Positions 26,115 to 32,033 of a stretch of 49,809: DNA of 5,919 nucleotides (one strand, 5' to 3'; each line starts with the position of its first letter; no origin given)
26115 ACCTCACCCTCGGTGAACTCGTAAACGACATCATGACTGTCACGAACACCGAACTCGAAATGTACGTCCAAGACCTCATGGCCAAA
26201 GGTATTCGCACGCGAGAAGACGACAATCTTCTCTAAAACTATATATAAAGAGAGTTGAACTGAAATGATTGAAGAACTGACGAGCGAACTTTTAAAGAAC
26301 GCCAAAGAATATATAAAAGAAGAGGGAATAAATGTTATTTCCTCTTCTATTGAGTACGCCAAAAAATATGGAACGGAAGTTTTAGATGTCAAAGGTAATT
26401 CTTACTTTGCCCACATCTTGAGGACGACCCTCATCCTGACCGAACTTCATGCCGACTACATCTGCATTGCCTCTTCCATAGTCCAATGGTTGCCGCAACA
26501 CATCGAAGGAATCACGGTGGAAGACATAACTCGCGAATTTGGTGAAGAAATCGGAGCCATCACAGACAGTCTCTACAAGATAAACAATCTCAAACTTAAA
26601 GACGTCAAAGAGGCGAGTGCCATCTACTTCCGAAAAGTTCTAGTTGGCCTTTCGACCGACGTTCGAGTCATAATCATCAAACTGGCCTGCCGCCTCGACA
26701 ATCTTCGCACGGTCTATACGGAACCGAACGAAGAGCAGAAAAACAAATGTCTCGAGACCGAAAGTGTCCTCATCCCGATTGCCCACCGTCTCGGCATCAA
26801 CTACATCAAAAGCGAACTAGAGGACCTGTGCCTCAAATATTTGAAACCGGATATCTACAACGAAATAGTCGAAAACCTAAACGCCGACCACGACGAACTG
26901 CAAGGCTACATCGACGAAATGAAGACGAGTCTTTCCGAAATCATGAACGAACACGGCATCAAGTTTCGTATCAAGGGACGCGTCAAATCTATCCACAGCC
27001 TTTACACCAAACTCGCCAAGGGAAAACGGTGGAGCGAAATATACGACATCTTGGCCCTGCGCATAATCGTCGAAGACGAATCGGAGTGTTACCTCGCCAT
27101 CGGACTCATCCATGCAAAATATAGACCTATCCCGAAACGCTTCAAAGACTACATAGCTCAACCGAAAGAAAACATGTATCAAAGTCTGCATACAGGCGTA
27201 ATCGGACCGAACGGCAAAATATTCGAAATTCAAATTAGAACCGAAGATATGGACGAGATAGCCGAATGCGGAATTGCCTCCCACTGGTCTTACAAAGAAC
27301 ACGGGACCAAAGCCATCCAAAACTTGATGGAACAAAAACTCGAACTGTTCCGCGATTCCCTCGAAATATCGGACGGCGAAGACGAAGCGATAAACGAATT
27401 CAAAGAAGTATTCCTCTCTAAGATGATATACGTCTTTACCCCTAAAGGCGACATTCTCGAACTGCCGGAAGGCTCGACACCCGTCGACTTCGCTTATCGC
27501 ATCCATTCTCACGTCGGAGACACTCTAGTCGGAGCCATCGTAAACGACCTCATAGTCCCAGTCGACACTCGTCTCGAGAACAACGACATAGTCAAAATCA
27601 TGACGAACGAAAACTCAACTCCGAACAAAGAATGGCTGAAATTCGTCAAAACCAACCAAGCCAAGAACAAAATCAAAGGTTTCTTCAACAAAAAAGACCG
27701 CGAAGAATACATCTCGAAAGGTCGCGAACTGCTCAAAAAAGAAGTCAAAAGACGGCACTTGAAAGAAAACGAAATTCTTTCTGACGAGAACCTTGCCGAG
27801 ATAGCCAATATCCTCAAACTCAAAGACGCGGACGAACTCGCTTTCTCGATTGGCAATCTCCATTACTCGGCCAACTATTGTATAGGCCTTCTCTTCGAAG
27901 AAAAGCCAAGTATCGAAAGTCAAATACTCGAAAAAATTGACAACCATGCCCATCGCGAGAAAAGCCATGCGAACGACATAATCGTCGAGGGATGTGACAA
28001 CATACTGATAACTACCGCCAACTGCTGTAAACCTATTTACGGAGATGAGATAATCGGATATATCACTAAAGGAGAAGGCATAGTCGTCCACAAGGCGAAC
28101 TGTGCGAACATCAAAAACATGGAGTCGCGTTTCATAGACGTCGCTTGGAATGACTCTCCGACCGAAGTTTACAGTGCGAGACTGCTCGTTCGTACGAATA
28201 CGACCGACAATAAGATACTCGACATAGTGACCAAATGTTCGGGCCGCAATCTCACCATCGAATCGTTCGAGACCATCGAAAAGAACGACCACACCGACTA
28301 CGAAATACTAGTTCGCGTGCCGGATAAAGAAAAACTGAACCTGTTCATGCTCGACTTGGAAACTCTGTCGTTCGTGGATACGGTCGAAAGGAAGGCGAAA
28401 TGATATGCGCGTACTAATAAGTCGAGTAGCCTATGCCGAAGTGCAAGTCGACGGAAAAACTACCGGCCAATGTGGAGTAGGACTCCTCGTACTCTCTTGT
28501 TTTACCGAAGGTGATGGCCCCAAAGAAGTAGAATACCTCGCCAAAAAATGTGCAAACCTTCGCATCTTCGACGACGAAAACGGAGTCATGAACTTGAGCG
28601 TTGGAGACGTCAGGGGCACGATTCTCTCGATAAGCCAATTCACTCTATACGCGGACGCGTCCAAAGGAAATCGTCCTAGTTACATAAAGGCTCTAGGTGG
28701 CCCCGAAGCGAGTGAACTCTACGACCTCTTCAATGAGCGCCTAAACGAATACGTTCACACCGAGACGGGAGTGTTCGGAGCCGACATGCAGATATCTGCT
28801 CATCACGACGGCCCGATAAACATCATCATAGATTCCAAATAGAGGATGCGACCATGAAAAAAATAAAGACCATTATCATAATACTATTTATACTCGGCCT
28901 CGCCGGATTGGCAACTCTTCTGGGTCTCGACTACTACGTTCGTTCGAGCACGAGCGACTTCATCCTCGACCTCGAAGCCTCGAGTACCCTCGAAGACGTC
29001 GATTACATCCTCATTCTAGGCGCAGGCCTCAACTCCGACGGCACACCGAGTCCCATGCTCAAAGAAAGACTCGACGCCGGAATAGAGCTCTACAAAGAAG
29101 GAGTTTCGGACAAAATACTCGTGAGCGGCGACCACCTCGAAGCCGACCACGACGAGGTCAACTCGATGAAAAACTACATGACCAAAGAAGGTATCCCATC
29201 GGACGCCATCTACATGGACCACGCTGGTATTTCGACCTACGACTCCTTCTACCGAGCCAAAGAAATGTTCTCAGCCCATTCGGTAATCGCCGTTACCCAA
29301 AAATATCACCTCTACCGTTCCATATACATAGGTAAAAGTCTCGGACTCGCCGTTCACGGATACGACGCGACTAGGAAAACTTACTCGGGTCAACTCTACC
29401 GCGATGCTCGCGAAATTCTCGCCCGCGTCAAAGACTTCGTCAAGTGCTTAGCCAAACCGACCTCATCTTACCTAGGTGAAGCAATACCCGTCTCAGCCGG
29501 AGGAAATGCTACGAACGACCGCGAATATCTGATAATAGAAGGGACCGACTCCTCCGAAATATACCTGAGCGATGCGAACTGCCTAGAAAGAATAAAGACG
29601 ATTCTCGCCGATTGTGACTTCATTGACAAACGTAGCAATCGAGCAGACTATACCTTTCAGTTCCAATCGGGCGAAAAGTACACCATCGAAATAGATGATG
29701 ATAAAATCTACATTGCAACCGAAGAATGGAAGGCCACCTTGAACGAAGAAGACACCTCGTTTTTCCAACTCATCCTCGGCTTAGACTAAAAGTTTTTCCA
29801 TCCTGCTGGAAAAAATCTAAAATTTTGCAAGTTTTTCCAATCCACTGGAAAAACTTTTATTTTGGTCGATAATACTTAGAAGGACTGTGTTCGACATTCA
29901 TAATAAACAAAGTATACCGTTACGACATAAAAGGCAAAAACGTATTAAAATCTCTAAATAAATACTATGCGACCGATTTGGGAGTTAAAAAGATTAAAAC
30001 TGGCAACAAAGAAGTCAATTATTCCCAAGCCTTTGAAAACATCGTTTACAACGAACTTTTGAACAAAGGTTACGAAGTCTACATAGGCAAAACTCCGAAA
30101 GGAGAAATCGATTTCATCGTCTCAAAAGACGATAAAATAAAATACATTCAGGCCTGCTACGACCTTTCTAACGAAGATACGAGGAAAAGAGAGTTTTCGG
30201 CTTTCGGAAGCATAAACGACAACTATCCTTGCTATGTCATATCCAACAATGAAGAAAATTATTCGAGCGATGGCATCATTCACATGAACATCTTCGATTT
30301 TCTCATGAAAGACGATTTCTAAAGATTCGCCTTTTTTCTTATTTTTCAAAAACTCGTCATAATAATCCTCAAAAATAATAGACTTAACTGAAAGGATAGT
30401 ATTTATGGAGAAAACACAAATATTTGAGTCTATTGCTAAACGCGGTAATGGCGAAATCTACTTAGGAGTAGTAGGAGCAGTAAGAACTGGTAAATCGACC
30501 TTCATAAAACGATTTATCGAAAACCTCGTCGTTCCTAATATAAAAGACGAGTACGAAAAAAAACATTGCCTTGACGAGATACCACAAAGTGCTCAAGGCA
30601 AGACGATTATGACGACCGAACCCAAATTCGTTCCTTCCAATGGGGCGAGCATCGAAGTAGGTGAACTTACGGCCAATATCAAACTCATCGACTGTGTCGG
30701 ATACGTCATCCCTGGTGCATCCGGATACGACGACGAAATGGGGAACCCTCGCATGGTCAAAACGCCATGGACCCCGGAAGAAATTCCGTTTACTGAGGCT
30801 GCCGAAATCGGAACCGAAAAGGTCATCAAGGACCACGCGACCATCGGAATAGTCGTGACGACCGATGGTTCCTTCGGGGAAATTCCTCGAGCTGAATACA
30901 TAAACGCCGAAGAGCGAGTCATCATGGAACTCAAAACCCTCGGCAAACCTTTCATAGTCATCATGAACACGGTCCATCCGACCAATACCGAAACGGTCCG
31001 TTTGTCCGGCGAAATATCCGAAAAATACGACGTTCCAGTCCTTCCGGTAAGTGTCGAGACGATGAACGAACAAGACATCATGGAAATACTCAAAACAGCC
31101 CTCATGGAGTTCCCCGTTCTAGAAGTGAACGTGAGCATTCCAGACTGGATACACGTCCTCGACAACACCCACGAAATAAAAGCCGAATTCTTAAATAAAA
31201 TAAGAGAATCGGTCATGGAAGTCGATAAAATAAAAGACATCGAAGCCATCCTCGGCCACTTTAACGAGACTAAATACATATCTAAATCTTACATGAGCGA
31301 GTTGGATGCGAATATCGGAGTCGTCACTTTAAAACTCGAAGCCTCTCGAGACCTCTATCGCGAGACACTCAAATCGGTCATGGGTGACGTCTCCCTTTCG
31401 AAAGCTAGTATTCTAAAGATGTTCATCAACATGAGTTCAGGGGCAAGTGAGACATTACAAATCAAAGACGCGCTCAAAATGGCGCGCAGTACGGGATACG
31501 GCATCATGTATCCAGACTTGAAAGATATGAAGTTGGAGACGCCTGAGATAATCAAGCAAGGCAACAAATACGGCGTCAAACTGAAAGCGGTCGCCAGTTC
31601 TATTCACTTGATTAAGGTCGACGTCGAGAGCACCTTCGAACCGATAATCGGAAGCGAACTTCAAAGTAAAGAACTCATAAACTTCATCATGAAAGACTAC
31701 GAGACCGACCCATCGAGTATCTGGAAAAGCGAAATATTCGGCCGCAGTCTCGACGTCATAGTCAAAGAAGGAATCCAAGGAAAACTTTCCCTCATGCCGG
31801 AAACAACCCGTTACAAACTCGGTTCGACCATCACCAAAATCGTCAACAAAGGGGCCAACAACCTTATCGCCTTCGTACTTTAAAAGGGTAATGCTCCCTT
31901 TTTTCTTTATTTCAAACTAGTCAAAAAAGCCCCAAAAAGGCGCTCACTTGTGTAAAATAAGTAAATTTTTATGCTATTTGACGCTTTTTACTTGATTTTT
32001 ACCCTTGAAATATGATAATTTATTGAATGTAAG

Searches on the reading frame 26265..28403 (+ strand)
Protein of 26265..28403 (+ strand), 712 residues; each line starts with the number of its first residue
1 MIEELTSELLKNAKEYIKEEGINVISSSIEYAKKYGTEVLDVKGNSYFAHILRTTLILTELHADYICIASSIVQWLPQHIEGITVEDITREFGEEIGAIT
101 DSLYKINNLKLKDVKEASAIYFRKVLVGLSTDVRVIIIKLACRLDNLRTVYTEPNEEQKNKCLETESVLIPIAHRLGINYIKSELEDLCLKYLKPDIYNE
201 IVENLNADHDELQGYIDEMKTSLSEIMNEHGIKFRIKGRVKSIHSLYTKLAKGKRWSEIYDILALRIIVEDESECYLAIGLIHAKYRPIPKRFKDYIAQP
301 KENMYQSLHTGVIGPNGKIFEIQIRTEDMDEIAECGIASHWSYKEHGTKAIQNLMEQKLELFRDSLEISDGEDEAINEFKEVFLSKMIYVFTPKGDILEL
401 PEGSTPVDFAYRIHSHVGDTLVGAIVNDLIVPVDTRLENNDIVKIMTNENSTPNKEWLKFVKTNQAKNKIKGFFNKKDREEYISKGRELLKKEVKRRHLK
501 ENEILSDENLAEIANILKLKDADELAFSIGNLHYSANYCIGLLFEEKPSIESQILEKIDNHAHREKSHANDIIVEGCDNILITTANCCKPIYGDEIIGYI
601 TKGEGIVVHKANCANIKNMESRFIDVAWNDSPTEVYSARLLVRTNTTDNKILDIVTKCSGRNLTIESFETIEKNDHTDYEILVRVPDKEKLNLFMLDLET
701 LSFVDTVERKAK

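Call 56: search_protein_families(library=pfam, proteins=[window:26265-28403:+], max_evalue=0.001)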
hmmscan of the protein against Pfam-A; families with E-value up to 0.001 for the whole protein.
window:26265-28403:+ (712 aa): 5 families
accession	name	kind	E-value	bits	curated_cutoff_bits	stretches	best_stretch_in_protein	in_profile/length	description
PF04607.23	RelA_SpoT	-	1.4e-39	135.3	27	1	238-347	1-112/113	Region found in RelA / SpoT proteins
PF13328.12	HD_4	-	7.1e-23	81.5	27.2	1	30-178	3-155/156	HD domain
PF02824.27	TGS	-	3e-22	78.9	22.2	1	388-447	1-60/60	TGS domain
PF19296.4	RelA_AH_RIS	-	5.9e-05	23.7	23.8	0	461-620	4-179/185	RelA/SpoT, AH and RIS domains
PF13291.12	ACT_4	-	0.00093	20.3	27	0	634-709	3-80/80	ACT domain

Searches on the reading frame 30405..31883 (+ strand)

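Call 74: search_protein_families(library=pfam, proteins=[window:30405-31883:+], max_evalue=0.001)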
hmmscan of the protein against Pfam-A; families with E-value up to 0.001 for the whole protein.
window:30405-31883:+ (492 aa): 3 families
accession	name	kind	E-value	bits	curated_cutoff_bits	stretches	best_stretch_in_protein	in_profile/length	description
PF09547.16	SpoIVA_ATPase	-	1.9e-106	355.2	26.6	1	1-237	1-237/237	Stage IV sporulation protein A, ATPase domain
PF20438.3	SpoIVA_middle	-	3.1e-50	171.2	25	1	238-416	1-179/179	Stage IV sporulation protein A, middle domain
PF20439.3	SpoIVA_C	-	3.4e-25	88.4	25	1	417-492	1-76/76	Sporulation stage IV protein A, C-terminal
